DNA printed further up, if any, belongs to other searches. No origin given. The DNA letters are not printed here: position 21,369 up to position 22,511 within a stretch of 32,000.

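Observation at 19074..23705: Archaeal 'ebo-like' operon: TIM barrel, TatD, TIM barrel, UbiA and NPP, tightly coupled, without the cyclase or EboA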

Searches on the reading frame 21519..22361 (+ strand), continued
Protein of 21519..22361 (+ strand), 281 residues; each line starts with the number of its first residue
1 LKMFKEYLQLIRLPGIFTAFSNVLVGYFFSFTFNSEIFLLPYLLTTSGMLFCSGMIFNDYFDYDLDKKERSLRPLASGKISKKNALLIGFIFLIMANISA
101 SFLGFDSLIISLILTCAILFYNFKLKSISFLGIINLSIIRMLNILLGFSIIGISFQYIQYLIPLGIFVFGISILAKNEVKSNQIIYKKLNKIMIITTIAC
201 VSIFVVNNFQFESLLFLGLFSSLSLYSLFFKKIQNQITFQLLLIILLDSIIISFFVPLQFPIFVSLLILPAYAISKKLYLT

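Call 33: find_encoding_contigs(protein=P0118, flank=10000, max_places=3)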
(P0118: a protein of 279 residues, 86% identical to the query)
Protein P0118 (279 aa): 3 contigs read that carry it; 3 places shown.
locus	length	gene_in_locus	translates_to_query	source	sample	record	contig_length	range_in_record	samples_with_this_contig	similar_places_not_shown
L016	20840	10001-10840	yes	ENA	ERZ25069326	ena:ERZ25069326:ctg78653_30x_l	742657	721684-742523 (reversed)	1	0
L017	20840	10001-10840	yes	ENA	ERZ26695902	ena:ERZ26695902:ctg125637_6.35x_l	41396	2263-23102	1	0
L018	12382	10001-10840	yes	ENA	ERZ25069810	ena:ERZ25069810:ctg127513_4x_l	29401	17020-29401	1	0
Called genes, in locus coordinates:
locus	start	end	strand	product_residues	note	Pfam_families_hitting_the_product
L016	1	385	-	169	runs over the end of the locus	PF00702:Hydrolase (faint), PF08282:Hydrolase_3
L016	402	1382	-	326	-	PF01408:GFO_IDH_MocA, PF22725:GFO_IDH_MocA_C3, PF02894:GFO_IDH_MocA_C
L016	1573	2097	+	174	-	-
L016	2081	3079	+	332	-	PF05159:Capsule_synth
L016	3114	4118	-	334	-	PF00106:adh_short, PF01073:3Beta_HSD, PF01370:Epimerase, PF02719:Polysacc_synt_2, PF04321:RmlD_sub_bind, PF07993:NAD_binding_4 (weak), PF13460:NAD_binding_10, PF16363:GDP_Man_Dehyd, +1 more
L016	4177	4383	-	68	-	-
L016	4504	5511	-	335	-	PF01380:SIS, PF10432:bact-PGI_C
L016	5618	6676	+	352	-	PF01008:IF-2B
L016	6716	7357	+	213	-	PF01883:FeS_assembly_P, PF05402:PqqD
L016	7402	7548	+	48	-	-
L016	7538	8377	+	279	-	PF01261:AP_endonuc_2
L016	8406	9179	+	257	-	PF01026:TatD_DNase, PF02126:PTE (faint)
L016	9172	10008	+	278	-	PF01261:AP_endonuc_2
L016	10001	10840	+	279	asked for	PF01040:UbiA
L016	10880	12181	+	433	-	PF01663:Phosphodiest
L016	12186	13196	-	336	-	PF08240:ADH_N, PF00107:ADH_zinc_N (weak)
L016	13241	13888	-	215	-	PF13561:adh_short_C2, PF00106:adh_short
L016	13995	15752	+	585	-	-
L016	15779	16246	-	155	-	-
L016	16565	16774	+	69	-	-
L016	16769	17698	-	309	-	PF01040:UbiA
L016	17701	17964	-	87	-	PF01037:AsnC_trans_reg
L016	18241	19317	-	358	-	PF01118:Semialdhyde_dh, PF02774:Semialdhyde_dhC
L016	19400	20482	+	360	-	PF00155:Aminotran_1_2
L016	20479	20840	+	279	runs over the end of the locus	PF01656:CbiA, PF13500:AAA_26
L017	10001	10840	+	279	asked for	PF01040:UbiA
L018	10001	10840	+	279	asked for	PF01040:UbiA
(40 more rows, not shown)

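Call 34: find_encoding_contigs(protein=P0272, flank=10000, max_places=2)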
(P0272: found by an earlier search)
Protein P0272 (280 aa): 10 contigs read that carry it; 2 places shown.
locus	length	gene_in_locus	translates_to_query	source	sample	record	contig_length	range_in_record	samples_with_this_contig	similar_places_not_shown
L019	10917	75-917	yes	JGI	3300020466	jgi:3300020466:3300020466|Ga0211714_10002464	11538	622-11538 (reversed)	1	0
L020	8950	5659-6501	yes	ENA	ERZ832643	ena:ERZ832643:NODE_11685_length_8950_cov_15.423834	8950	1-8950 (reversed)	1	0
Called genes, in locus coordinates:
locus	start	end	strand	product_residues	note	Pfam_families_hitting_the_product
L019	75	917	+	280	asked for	PF01040:UbiA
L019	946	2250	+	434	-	PF01663:Phosphodiest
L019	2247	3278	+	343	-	PF08240:ADH_N, PF16912:Glu_dehyd_C, PF00107:ADH_zinc_N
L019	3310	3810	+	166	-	-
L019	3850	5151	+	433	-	PF12867:DinB_2, PF03781:FGE-sulfatase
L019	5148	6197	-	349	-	PF10017:Methyltransf_33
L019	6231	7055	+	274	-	PF00005:ABC_tran, PF13304:AAA_21 (faint)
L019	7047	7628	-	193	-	PF01949:Endo_dU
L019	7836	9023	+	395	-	PF00890:FAD_binding_2 (weak), PF01134:GIDA (faint), PF01266:DAO (weak), PF01494:FAD_binding_3, PF03486:HI0933_like (weak), PF12831:FAD_oxidored, PF04820:Trp_halogenase (weak), PF22578:GGR_cat, +2 more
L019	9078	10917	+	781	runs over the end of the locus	PF00324:AA_permease, PF13520:AA_permease_2, PF13906:AA_permease_C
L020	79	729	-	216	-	PF00702:Hydrolase, PF12710:HAD, PF08282:Hydrolase_3 (faint)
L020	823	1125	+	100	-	-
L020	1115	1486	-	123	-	PF20364:DUF6659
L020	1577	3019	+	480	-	PF00587:tRNA-synt_2b, PF03129:HGTP_anticodon, PF09180:ProRS-C_1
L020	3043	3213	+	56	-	-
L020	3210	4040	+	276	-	PF01261:AP_endonuc_2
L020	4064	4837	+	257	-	PF01026:TatD_DNase, PF02126:PTE (weak)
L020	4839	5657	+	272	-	PF01261:AP_endonuc_2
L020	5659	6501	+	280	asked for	PF01040:UbiA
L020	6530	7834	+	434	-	PF01663:Phosphodiest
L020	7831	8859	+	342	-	PF08240:ADH_N, PF16912:Glu_dehyd_C, PF00107:ADH_zinc_N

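Call 35: find_encoding_contigs(protein=P0122, flank=10000, max_places=2)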
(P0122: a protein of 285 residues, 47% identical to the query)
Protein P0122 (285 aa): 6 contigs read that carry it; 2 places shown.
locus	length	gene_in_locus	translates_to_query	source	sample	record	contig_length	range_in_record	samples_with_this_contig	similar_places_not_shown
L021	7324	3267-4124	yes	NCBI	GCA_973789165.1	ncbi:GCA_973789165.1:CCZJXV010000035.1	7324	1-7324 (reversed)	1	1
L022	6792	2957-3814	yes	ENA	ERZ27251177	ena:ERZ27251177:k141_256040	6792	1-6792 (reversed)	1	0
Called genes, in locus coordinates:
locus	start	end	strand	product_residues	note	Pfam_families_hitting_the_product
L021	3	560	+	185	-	?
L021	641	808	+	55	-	-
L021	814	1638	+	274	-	PF01261:AP_endonuc_2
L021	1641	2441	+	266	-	PF01026:TatD_DNase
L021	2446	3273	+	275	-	PF01261:AP_endonuc_2, PF03786:UxuA (weak)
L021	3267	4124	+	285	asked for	PF01040:UbiA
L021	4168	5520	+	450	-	PF01663:Phosphodiest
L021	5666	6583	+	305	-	PF01073:3Beta_HSD, PF01370:Epimerase, PF02719:Polysacc_synt_2, PF04321:RmlD_sub_bind, PF13460:NAD_binding_10 (weak), PF16363:GDP_Man_Dehyd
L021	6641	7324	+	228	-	?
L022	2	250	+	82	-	?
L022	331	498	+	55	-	-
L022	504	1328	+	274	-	PF01261:AP_endonuc_2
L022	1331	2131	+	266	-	PF01026:TatD_DNase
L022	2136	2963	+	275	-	PF01261:AP_endonuc_2, PF03786:UxuA (weak)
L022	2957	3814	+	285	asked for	PF01040:UbiA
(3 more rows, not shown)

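Call 36: find_encoding_contigs(protein=P0288, flank=10000, max_places=2)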
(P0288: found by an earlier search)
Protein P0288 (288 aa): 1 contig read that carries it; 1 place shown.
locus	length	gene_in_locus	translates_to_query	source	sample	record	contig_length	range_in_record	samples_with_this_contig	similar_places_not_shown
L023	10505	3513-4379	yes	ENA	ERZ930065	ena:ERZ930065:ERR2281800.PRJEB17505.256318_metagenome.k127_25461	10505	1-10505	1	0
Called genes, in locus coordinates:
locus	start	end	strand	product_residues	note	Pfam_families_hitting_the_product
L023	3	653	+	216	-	?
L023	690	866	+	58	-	PF01361:Tautomerase, PF14552:Tautomerase_2 (weak)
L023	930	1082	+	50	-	-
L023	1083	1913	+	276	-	PF01261:AP_endonuc_2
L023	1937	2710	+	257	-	PF01026:TatD_DNase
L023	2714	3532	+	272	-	PF01261:AP_endonuc_2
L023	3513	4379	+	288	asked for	PF01040:UbiA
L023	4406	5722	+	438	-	PF01663:Phosphodiest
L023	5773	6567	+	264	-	PF00795:CN_hydrolase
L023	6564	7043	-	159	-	PF01396:Zn_ribbon_Top1 (weak)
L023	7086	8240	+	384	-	PF00108:Thiolase_N, PF22691:Thiolase_C_1, PF02803:Thiolase_C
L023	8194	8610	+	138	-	PF01796:OB_ChsH2_C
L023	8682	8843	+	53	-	-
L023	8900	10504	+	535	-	?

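Call 37: find_encoding_contigs(protein=P0131, flank=10000, max_places=2)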
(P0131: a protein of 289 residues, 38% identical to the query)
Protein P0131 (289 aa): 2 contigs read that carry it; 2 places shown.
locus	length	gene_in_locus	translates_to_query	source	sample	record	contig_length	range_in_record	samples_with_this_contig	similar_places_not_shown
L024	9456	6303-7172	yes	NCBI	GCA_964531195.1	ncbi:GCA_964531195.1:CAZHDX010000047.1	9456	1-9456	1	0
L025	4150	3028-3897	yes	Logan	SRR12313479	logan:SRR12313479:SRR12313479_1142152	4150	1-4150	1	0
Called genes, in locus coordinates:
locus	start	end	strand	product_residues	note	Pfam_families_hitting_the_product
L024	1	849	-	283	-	?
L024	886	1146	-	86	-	-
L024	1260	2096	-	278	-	PF01261:AP_endonuc_2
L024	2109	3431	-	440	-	PF01663:Phosphodiest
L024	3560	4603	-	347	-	PF08240:ADH_N, PF16912:Glu_dehyd_C, PF00107:ADH_zinc_N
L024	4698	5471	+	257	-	PF01026:TatD_DNase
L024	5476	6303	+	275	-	PF01261:AP_endonuc_2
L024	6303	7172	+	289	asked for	PF01040:UbiA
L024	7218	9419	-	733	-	PF02359:CDC48_N, PF02933:CDC48_2, PF05496:RuvB_N, PF13191:AAA_16 (weak), PF00004:AAA, PF07724:AAA_2 (weak), PF17862:AAA_lid_3, PF00004:AAA, +23 more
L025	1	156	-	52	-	?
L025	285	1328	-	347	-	PF08240:ADH_N, PF16912:Glu_dehyd_C, PF00107:ADH_zinc_N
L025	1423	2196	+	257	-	PF01026:TatD_DNase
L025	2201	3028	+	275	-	PF01261:AP_endonuc_2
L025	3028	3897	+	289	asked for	PF01040:UbiA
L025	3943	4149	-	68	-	?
